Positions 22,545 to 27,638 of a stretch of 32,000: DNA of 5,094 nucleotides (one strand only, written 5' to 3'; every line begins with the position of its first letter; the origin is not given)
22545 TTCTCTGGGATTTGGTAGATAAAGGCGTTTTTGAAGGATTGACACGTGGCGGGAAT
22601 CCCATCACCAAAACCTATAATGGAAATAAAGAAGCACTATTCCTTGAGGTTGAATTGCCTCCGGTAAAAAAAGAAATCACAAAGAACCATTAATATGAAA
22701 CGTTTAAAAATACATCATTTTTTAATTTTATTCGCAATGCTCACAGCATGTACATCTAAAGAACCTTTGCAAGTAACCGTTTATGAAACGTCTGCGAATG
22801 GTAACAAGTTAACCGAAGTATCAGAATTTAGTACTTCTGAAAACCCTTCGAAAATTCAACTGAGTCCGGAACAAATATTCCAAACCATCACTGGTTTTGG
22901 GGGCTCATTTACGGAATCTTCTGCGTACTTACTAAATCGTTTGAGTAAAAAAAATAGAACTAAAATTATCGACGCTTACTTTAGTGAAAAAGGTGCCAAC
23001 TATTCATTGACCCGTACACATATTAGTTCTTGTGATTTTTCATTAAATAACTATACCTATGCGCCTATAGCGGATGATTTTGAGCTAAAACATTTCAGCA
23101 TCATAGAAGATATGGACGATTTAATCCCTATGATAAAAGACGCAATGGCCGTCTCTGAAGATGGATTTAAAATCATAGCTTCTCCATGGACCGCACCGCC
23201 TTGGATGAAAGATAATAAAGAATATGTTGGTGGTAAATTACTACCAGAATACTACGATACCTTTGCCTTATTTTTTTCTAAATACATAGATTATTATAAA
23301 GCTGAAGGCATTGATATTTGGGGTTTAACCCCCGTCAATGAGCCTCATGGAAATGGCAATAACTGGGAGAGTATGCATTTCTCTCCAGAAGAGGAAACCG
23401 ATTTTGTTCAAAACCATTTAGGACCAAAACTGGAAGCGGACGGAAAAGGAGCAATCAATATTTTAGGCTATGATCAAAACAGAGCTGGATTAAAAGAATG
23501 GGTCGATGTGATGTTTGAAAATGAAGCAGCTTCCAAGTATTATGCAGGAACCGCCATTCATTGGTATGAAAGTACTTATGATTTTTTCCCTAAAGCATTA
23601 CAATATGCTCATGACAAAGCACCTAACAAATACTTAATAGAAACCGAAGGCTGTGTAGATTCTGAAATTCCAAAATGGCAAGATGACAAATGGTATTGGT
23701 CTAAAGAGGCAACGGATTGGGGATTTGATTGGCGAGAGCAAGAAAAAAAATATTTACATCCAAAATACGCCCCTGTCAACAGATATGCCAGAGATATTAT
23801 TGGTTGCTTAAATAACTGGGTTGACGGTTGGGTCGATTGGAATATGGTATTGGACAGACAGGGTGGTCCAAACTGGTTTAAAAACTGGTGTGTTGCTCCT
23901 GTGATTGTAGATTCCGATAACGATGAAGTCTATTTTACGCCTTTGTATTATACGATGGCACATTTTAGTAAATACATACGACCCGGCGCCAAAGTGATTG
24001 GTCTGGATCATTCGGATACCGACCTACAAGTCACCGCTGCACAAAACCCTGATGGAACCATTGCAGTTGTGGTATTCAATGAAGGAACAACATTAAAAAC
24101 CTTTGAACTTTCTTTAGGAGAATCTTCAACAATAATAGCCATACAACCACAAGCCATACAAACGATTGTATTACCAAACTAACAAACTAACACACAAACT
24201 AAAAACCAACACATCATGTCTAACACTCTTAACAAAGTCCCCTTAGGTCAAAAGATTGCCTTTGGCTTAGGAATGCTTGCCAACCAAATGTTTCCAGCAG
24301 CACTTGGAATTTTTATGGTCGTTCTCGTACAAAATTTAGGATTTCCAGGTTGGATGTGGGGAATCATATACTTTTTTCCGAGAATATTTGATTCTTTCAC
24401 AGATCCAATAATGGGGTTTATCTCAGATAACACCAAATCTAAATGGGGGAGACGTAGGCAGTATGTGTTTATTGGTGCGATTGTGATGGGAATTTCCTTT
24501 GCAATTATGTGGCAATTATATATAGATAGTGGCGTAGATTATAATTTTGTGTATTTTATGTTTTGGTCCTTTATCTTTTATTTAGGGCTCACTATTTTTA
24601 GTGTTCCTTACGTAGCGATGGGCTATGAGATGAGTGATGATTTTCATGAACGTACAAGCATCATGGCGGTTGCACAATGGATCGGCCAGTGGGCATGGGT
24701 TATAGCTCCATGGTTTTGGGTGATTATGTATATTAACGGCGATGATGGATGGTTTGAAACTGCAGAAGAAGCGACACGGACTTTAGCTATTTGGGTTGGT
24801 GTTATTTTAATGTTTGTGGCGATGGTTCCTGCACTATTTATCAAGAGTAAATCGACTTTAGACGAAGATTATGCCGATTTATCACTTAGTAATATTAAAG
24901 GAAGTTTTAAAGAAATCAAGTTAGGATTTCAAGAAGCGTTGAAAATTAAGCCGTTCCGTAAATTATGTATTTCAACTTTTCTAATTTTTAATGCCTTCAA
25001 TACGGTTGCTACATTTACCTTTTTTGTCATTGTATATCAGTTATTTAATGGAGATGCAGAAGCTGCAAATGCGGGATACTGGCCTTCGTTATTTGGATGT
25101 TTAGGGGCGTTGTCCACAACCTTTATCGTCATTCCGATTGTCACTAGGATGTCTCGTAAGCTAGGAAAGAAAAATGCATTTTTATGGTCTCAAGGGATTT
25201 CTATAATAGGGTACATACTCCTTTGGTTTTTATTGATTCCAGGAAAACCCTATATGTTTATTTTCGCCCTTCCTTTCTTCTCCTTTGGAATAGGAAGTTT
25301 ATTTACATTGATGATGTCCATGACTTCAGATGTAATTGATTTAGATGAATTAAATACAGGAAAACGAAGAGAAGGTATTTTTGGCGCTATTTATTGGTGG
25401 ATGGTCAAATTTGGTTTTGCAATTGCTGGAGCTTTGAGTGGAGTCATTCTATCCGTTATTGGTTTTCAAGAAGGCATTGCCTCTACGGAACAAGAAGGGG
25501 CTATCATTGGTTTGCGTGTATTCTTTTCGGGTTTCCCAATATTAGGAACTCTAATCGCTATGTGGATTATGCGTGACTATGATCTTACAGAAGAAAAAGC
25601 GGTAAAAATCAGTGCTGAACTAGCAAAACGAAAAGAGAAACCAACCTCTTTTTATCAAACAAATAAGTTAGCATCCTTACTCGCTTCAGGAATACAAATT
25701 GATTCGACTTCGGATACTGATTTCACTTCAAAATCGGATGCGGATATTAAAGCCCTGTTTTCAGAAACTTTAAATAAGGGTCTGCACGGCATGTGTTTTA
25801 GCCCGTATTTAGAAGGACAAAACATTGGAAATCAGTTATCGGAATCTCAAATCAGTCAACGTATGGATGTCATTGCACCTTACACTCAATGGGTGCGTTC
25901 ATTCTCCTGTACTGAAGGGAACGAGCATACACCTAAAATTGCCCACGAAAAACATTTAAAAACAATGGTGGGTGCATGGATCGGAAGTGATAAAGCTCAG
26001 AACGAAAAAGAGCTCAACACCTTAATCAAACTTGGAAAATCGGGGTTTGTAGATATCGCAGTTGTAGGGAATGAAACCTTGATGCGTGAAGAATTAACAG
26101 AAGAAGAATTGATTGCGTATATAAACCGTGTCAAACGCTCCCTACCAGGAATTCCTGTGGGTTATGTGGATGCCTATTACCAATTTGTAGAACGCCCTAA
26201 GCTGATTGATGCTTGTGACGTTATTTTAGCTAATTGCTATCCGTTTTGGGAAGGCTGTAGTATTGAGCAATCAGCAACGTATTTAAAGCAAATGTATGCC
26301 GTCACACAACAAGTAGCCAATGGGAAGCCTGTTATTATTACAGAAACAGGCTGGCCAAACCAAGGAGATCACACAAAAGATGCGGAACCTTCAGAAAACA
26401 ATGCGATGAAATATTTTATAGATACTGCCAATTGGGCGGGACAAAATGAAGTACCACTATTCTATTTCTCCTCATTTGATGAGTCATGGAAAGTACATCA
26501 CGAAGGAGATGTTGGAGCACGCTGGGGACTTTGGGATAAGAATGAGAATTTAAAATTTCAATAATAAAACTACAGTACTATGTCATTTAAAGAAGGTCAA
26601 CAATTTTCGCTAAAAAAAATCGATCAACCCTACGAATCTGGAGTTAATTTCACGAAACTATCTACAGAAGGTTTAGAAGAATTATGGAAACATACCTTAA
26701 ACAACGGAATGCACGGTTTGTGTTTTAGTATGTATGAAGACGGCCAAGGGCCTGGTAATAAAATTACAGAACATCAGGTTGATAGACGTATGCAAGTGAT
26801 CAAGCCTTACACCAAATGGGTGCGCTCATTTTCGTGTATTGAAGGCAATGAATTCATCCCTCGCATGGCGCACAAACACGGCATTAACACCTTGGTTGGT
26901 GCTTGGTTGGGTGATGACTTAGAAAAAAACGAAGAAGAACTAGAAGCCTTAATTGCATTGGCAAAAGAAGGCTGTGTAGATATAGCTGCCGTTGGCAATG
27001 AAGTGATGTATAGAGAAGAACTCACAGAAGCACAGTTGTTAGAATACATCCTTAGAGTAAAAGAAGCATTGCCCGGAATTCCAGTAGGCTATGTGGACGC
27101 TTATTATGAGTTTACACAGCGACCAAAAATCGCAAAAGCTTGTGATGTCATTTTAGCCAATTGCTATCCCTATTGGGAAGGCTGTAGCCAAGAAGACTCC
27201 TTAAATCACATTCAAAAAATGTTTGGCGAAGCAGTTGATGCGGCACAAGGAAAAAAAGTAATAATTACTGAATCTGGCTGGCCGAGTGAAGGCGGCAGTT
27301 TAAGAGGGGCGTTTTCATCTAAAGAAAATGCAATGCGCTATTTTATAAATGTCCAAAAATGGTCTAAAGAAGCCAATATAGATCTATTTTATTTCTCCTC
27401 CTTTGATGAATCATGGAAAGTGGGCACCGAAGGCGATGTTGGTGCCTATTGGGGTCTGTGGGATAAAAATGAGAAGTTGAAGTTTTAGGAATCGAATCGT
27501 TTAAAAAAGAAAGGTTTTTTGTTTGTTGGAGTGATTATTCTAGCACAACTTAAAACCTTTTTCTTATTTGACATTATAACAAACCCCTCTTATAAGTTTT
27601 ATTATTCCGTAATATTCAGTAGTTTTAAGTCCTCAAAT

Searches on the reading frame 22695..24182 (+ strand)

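Call 3: search_protein_families(library=pfam, proteins=[window:22695-24182:+], max_evalue=0.01)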
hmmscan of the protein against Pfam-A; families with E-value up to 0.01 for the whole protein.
window:22695-24182:+ (495 aa): 3 families
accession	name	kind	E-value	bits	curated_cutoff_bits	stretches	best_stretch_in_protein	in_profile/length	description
PF02055.22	Glyco_hydro_30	-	5.4e-78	262.9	23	1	65-428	1-348/348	Glycosyl hydrolase family 30 TIM-barrel domain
PF17189.10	Glyco_hydro_30C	-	5.3e-12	46.1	22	1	431-491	1-65/65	Glycosyl hydrolase family 30 beta sandwich domain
PF14587.12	Glyco_hydr_30_2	-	0.00063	19.6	27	0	183-248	149-215/364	O-Glycosyl hydrolase family 30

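Call 4: search_protein_families(library=ncbifam, proteins=[window:22695-24182:+], max_evalue=0.01)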
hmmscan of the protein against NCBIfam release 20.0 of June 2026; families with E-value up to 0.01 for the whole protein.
window:22695-24182:+ (495 aa): 2 families
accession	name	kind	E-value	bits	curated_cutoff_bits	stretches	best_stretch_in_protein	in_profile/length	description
NF053856.1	Nd1_6BtaGucnBT3312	equivalog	4.3e-72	243.3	700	2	24-321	27-333/483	endo-1,6-beta-glucanase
NF052681.1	EndoxylXynCBac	equivalog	1.5e-11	44.1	650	2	136-243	60-168/395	glucuronoarabinoxylan endo-1,4-beta-xylanase XynC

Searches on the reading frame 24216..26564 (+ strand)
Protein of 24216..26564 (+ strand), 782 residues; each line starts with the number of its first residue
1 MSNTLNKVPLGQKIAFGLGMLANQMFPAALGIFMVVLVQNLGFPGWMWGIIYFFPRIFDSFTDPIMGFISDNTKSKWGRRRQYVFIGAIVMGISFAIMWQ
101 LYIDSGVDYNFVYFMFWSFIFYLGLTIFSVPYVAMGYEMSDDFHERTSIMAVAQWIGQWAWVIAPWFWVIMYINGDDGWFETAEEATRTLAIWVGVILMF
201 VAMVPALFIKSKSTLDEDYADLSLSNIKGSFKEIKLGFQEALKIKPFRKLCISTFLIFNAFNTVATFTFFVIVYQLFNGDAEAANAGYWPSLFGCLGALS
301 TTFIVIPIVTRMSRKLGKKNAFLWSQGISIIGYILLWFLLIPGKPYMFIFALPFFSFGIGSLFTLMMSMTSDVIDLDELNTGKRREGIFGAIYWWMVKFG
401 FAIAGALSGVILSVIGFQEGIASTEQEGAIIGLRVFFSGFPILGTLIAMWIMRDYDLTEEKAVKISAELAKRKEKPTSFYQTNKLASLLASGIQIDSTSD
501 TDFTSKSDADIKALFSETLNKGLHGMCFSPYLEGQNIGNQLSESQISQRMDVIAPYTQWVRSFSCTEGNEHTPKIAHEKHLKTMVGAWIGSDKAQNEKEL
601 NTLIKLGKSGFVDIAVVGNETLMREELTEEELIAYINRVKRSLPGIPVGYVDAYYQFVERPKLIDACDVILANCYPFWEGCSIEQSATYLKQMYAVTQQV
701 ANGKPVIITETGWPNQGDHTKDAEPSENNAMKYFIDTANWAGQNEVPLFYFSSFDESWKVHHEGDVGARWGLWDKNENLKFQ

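Call 3: search_protein_families(library=pfam, proteins=[window:24216-26564:+], max_evalue=0.01)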
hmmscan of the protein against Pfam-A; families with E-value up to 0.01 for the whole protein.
window:24216-26564:+ (782 aa): 4 families
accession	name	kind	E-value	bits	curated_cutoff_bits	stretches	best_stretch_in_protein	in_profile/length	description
PF13347.12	MFS_2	-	6.9e-66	223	27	1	16-459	2-427/427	MFS/sugar transport protein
PF07690.21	MFS_1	-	4e-16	59.3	33.4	1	18-403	3-345/347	Major Facilitator Superfamily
PF00332.24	Glyco_hydro_17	-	2.8e-09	37.5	28.2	1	693-782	212-303/306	Glycosyl hydrolases family 17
PF03209.21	PUCC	-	3.3e-05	23.5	21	1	36-100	5-68/401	PUCC protein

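Call 4: search_protein_families(library=ncbifam, proteins=[window:24216-26564:+], max_evalue=0.01)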
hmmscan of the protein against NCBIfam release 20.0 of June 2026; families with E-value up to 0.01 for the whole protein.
window:24216-26564:+ (782 aa): 7 families
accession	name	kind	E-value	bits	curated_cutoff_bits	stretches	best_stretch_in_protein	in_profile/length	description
TIGR00792.1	gph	subfamily_domain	4.3e-54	183.8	231.35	1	13-472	1-437/437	glycoside-pentoside-hexuronide (GPH):cation symporter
NF007353.0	PRK09848.1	equivalog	2.9e-37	128.5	528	1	14-476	11-448/457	glucuronide transporter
NF007749.0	PRK10429.1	equivalog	6.7e-34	117.5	456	1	8-477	3-456/473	melibiose:sodium transporter MelB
NF007237.0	PRK09669.1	subfamily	2.5e-30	105.5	610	1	9-476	7-449/461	putative symporter YagG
NF008526.0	PRK11462.1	equivalog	1e-21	77.3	836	2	11-150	9-148/460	glycoside-pentoside-hexuronide family transporter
TIGR01301.1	GPH_sucrose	subfamily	1.1e-05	24.5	511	1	35-94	28-87/476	sucrose/proton symporter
NF007538.0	PRK10150.1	equivalog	0.00017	20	544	1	596-712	395-513/607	beta-glucuronidase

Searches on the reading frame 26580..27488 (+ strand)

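Call 18: search_protein_families(library=pfam, proteins=[window:26580-27488:+], max_evalue=1)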
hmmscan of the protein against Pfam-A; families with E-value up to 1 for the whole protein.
window:26580-27488:+ (302 aa): 2 families
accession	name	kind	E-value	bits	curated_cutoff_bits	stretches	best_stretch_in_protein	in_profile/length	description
PF00332.24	Glyco_hydro_17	-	5.6e-11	43.1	28.2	1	226-302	225-302/306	Glycosyl hydrolases family 17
PF24024.1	DUF7336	-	0.049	13.9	25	1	231-276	7-50/60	Domain of unknown function (DUF7336)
